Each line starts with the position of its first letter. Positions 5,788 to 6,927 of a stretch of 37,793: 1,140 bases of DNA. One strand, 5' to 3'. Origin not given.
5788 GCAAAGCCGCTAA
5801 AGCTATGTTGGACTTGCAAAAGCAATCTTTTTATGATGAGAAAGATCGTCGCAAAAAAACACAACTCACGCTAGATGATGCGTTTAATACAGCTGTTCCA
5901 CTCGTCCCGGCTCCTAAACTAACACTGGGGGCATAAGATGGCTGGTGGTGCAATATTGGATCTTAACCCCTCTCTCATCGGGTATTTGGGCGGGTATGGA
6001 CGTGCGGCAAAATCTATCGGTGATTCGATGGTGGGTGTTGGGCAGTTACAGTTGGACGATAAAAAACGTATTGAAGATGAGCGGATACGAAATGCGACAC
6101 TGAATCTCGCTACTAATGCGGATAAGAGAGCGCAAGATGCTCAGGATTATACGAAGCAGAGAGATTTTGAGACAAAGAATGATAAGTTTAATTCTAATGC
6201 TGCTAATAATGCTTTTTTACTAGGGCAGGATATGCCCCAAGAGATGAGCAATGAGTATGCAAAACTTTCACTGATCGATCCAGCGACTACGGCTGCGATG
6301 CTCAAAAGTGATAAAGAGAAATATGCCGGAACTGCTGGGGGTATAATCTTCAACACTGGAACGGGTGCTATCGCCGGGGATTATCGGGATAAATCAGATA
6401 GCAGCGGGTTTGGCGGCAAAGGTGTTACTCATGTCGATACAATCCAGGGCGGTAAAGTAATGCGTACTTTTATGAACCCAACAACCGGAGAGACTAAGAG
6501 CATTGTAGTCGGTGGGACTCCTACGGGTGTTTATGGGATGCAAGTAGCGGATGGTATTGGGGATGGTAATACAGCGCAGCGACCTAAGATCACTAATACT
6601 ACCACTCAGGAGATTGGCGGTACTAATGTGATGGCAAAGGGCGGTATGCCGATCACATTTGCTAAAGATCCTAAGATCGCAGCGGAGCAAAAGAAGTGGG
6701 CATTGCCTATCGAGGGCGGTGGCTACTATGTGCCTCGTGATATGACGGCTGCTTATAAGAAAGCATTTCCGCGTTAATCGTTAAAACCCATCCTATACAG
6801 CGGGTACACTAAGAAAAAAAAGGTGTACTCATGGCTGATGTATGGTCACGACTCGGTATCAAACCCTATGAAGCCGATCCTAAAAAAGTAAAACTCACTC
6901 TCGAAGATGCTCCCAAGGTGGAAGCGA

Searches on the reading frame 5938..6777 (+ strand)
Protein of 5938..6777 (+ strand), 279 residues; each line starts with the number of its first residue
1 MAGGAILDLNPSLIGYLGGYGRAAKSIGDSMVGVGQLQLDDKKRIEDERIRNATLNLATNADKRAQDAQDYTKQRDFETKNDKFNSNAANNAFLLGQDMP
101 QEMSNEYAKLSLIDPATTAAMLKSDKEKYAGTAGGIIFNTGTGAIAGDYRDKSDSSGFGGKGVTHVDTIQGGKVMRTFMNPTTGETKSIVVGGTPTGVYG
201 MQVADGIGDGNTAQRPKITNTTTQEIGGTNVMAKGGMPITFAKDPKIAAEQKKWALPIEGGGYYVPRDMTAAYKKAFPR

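Call 14: search_protein_families(library=phrogs, proteins=[window:5938-6777:+], max_evalue=0.001)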
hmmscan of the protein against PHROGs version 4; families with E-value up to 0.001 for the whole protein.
window:5938-6777:+ (279 aa): 0 families

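Call 25: find_related_loci(query=window:5938-6777:+, collection=viral_contigs, flank=10000)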
Query window:5938-6777:+ (279 aa) in viral_contigs; peptide patterns used: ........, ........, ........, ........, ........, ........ (x = any residue, [..] = any of these).
3 stretches matched a pattern, but none encodes a relative of the query by tblastn (E <= 1e-3).
